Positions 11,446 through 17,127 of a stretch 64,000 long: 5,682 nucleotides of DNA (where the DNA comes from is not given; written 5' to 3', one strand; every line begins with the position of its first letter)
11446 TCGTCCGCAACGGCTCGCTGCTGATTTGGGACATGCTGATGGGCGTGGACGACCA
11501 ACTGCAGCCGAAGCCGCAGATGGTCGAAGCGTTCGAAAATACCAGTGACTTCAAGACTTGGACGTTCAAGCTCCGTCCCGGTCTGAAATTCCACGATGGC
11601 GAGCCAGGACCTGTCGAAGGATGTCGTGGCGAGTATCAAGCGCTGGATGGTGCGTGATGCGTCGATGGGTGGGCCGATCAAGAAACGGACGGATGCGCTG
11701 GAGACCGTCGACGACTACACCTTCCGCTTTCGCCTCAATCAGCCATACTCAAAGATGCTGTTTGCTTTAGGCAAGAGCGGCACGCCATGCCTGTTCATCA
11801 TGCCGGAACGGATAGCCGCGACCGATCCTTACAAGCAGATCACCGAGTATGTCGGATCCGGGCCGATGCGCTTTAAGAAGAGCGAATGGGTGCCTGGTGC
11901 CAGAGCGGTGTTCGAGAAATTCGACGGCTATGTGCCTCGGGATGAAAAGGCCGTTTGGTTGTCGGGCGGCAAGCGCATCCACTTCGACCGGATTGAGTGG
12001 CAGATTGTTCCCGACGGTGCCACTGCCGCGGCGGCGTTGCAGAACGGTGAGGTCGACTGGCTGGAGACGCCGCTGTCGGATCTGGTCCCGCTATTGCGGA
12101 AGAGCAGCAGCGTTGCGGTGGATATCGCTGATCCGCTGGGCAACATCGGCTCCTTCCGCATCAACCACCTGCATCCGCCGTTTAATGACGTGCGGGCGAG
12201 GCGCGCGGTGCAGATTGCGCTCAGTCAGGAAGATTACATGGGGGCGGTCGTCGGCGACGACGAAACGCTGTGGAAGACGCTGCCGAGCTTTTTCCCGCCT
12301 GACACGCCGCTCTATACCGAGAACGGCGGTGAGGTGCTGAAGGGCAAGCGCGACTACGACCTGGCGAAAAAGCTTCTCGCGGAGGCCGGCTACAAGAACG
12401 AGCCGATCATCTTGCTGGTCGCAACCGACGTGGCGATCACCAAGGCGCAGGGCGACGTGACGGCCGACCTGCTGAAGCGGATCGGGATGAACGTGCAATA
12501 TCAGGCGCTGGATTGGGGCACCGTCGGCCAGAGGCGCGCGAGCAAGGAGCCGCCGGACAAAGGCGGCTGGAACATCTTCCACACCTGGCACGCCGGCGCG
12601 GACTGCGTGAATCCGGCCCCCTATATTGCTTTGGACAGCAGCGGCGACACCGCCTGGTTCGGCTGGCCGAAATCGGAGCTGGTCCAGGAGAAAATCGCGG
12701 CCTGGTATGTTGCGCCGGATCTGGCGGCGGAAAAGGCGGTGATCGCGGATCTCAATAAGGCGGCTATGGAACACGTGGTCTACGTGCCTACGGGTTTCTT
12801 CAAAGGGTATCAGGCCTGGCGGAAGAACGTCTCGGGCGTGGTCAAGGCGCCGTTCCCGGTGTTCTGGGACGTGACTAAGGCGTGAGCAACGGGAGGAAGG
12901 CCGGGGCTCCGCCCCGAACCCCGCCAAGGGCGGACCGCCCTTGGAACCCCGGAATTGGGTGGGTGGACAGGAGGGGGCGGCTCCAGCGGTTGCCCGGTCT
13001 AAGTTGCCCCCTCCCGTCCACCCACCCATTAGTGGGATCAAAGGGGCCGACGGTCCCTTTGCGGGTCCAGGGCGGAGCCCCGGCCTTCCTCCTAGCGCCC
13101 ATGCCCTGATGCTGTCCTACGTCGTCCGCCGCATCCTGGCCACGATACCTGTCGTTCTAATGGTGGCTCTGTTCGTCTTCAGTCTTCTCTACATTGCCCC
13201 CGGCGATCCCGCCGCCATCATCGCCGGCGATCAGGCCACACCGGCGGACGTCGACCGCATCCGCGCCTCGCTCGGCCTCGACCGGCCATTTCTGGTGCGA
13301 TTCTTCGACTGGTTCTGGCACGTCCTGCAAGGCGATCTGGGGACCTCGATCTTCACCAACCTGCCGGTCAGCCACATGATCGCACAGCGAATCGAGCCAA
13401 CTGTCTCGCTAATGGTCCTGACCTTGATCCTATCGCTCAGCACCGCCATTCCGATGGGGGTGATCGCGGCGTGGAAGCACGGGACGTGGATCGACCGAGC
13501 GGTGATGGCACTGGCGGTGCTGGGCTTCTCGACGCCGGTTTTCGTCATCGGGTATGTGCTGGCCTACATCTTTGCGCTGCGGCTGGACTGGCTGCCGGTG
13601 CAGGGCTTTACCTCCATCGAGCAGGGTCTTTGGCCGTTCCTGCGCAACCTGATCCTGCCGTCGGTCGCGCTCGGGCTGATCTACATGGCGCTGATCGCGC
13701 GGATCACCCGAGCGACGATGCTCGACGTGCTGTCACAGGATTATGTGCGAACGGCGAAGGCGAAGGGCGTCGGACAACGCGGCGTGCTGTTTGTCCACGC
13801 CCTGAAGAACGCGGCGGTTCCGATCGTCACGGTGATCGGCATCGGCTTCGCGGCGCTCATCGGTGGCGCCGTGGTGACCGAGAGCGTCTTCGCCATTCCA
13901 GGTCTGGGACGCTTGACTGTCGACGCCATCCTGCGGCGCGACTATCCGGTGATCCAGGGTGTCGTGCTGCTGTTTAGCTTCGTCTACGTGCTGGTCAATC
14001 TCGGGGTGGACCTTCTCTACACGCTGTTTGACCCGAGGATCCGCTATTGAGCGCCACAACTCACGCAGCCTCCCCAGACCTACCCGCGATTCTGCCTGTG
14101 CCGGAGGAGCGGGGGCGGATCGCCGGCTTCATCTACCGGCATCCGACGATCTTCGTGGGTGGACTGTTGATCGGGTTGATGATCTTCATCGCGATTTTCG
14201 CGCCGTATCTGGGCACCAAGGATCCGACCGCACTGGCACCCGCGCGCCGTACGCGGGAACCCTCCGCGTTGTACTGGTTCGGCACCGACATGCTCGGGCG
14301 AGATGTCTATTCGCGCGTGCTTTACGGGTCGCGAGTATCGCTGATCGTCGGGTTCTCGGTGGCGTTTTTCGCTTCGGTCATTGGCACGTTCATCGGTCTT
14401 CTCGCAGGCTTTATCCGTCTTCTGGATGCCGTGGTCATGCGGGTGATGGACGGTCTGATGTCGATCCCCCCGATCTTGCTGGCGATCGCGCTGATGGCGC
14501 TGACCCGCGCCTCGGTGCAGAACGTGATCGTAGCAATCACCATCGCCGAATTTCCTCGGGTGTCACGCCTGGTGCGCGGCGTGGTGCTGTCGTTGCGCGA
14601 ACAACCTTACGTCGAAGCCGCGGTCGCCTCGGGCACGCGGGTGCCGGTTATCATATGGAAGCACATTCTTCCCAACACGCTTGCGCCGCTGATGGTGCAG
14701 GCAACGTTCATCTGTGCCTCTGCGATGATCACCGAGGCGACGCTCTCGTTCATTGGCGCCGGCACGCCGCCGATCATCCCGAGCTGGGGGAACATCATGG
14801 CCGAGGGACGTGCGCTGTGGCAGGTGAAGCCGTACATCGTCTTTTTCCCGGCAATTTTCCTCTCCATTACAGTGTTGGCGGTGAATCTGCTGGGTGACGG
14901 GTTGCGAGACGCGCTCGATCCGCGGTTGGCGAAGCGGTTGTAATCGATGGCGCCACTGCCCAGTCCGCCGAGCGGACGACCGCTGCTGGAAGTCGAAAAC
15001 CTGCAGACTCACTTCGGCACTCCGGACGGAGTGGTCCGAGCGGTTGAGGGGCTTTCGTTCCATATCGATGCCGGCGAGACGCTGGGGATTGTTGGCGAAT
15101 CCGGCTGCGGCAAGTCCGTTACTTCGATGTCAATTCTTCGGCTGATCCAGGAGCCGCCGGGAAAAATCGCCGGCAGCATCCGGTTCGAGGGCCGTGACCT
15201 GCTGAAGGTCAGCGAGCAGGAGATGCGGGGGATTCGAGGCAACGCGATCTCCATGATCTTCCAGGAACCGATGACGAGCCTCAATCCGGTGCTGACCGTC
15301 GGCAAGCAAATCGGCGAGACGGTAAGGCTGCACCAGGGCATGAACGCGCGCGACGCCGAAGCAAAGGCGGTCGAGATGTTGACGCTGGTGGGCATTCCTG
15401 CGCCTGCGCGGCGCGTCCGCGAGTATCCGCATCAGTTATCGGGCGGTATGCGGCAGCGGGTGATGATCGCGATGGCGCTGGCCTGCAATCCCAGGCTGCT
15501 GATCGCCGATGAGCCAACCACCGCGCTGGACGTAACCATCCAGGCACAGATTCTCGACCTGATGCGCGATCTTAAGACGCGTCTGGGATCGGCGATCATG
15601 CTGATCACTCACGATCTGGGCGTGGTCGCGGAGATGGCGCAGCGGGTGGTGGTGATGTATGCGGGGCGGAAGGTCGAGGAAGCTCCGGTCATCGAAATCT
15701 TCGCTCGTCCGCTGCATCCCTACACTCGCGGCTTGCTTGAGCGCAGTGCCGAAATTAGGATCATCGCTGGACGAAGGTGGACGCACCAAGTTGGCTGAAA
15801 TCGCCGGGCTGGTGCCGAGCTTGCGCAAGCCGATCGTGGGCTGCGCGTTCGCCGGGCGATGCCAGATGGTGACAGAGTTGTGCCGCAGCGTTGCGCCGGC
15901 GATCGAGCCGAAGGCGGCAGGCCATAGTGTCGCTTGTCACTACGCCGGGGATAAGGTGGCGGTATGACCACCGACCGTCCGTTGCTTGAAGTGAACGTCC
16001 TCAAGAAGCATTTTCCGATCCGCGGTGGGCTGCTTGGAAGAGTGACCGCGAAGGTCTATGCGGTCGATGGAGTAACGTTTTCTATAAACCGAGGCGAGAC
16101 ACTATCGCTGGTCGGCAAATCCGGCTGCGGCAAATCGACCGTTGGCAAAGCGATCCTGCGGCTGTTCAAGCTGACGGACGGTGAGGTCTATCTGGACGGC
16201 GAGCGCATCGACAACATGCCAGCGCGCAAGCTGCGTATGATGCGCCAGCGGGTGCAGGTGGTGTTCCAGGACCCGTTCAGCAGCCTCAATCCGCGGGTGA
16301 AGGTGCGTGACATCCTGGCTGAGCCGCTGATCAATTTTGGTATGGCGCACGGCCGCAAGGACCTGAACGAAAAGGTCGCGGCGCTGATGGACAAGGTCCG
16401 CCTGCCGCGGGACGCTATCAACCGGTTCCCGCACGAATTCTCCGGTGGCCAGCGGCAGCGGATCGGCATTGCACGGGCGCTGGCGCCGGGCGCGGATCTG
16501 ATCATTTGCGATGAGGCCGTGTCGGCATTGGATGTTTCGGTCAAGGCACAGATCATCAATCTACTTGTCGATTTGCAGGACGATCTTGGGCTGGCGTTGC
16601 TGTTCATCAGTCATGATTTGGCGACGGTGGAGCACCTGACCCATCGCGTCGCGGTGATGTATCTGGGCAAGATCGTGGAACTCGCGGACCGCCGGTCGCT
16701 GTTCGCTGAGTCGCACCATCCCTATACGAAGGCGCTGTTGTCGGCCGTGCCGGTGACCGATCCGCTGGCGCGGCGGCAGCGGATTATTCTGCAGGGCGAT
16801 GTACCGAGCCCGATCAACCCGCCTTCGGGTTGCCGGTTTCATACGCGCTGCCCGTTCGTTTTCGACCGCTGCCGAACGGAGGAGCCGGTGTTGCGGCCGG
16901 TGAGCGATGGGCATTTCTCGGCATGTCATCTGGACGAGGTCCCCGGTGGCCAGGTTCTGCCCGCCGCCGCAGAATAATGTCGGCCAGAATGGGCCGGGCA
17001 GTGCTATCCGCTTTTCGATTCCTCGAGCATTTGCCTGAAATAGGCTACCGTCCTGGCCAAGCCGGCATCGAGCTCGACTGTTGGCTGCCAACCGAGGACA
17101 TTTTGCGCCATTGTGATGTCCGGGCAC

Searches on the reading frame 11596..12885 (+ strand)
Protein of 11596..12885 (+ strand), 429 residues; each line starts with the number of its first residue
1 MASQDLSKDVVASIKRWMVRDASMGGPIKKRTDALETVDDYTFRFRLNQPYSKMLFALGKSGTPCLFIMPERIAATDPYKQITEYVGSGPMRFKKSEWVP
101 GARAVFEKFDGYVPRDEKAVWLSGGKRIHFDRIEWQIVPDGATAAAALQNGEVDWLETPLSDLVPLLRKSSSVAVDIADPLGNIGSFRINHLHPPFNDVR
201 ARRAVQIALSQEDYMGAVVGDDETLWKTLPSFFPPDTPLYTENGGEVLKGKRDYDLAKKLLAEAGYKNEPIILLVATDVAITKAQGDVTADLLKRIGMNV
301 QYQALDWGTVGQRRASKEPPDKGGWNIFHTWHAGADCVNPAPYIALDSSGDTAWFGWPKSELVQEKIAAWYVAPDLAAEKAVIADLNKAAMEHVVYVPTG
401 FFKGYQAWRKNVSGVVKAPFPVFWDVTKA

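Call 31: search_protein_families(library=pfam, proteins=[window:11596-12885:+], max_evalue=0.00001)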
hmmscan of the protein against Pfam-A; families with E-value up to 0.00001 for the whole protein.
window:11596-12885:+ (429 aa): 1 family
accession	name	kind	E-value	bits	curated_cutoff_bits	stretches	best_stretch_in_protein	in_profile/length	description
PF00496.27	SBP_bac_5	-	1.5e-51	176.1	32.4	1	7-334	37-348/368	Bacterial extracellular solute-binding proteins, family 5 Middle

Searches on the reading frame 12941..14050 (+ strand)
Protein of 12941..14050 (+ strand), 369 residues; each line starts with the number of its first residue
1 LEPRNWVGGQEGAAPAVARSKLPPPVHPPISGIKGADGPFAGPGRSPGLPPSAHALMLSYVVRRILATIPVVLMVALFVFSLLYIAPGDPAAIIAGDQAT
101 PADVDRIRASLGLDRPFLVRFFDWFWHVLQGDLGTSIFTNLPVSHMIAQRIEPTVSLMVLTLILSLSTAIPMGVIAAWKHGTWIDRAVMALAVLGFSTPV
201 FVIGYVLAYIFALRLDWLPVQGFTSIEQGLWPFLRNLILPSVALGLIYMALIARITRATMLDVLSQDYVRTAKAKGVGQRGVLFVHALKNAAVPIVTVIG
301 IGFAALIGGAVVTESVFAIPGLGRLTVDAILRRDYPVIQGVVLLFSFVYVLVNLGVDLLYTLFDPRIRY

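Call 91: search_protein_families(library=pfam, proteins=[window:12941-14050:+], max_evalue=0.001)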
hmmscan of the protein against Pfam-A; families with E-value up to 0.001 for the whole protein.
window:12941-14050:+ (369 aa): 2 families
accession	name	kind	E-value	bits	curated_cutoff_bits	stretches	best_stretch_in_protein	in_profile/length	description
PF00528.27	BPD_transp_1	-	1e-42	146.4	26.4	1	169-368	1-183/184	Binding-protein-dependent transport system inner membrane component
PF19300.4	BPD_transp_1_N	-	2.5e-16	60.3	23.8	1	57-132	1-76/114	Binding-prot-dependent transport system membrane comp, N-term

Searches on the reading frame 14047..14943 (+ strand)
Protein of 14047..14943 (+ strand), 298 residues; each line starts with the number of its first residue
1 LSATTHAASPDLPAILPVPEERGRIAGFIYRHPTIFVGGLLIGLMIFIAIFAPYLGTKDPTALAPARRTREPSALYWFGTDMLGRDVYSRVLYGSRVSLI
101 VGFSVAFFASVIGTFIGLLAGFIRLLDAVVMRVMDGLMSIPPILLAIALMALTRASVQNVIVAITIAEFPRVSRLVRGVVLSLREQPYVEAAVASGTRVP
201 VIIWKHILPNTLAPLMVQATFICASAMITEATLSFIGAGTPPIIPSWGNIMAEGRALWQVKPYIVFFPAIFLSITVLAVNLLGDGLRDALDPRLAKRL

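Call 91: search_protein_families(library=pfam, proteins=[window:14047-14943:+], max_evalue=0.001)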
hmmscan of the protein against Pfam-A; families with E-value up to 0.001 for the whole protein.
window:14047-14943:+ (298 aa): 2 families
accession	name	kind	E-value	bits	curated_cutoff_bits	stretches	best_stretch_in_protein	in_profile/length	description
PF00528.27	BPD_transp_1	-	3.3e-24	86.1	26.4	1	113-295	1-183/184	Binding-protein-dependent transport system inner membrane component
PF12911.12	OppC_N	-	0.00051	20.3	23.9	1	31-62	12-43/53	N-terminal TM domain of oligopeptide transport permease C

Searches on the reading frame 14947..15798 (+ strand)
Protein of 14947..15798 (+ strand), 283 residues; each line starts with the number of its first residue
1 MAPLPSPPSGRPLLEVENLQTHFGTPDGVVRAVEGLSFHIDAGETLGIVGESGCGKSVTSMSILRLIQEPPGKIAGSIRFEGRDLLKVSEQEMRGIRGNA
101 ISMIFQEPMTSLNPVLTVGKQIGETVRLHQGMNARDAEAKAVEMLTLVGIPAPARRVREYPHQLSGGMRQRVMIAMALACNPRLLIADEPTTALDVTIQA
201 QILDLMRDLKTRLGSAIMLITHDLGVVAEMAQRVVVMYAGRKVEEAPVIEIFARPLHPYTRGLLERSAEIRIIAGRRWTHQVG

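Call 91: search_protein_families(library=pfam, proteins=[window:14947-15798:+], max_evalue=0.001)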
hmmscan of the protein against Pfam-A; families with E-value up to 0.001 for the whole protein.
window:14947-15798:+ (283 aa): 4 families
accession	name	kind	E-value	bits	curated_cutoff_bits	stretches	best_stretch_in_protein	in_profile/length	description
PF00005.33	ABC_tran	-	1.4e-31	110.3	25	1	34-192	2-137/137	ABC transporter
PF13304.12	AAA_21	-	8.4e-07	29.8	27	1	159-227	233-303/304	AAA domain, putative AbiEii toxin, Type IV TA system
PF08352.17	oligo_HPY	-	1.7e-05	25.6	27.1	1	243-270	1-28/65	Oligopeptide/dipeptide transporter, C-terminal region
PF02463.25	SMC_N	-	4.4e-05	23.5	40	1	47-238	28-213/220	RecF/RecN/SMC N terminal domain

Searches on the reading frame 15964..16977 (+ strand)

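Call 91: search_protein_families(library=pfam, proteins=[window:15964-16977:+], max_evalue=0.001)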
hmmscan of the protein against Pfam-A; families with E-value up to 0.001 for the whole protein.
window:15964-16977:+ (337 aa): 3 families
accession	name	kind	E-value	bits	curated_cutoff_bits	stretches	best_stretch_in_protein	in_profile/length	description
PF00005.33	ABC_tran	-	3.9e-31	108.9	25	1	35-186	2-136/137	ABC transporter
PF08352.17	oligo_HPY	-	4.6e-19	69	27.1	1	238-303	1-65/65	Oligopeptide/dipeptide transporter, C-terminal region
PF02463.25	SMC_N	-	0.00041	20.3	40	1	46-231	26-211/220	RecF/RecN/SMC N terminal domain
